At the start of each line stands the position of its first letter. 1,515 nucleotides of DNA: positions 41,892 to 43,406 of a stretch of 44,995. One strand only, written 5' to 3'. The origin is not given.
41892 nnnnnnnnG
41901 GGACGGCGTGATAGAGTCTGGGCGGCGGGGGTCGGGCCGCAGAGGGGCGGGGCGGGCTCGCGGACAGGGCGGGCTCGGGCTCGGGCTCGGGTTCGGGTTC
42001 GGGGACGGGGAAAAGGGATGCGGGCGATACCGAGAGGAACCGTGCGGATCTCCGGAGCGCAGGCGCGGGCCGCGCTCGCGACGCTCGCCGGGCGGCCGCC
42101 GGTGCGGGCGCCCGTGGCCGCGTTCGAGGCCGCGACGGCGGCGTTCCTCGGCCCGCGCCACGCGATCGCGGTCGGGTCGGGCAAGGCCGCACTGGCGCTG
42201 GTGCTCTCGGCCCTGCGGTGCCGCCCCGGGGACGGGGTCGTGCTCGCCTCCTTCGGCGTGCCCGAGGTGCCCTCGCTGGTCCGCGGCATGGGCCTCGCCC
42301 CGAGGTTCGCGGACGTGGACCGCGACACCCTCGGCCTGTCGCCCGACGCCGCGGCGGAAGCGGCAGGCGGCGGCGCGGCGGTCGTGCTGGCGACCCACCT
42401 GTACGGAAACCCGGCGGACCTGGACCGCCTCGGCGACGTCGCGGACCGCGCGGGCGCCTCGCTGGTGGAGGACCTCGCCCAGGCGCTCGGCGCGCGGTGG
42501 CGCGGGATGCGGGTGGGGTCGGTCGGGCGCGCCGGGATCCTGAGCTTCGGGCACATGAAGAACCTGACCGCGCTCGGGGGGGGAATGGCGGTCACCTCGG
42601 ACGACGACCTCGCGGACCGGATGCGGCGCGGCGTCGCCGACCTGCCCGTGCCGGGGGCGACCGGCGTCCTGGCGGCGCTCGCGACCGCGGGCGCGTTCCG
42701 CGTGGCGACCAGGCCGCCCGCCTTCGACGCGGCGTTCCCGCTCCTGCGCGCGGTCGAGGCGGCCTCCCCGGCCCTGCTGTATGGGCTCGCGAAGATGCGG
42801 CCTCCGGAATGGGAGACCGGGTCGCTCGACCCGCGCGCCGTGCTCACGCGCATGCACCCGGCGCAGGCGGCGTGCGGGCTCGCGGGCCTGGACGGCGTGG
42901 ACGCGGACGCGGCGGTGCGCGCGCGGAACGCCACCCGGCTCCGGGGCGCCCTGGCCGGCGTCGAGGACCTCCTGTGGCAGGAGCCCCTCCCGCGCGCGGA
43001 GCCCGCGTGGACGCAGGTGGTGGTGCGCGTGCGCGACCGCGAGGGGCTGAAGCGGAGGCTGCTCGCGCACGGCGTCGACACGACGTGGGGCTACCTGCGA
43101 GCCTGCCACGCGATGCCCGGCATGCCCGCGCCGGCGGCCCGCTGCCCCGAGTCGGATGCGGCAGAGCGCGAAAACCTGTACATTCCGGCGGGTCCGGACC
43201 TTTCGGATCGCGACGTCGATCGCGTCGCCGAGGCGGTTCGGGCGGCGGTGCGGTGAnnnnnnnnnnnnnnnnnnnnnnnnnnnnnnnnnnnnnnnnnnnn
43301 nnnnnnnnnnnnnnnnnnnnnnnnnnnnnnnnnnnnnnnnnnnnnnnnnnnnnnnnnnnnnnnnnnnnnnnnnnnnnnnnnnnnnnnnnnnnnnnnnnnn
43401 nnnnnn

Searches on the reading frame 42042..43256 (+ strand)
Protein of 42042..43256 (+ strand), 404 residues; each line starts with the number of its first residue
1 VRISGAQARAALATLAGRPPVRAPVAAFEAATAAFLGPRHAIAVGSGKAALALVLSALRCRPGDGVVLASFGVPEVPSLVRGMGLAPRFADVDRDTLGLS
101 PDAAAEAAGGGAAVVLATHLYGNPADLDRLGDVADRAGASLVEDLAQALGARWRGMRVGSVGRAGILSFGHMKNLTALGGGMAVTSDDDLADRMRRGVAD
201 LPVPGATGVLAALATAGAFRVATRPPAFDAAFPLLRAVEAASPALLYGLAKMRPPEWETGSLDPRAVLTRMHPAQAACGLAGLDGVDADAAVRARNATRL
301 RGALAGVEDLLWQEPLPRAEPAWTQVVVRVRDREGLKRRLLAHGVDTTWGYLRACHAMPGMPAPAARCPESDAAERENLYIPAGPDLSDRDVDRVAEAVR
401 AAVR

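Call 10: search_protein_families(library=pfam, proteins=[window:42042-43256:+])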
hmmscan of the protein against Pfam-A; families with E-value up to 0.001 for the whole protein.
window:42042-43256:+ (404 aa): 1 family
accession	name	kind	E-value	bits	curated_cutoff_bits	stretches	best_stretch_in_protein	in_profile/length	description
PF01041.23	DegT_DnrJ_EryC1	-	1.5e-62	212.4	19.8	2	25-195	26-196/360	DegT/DnrJ/EryC1/StrS aminotransferase family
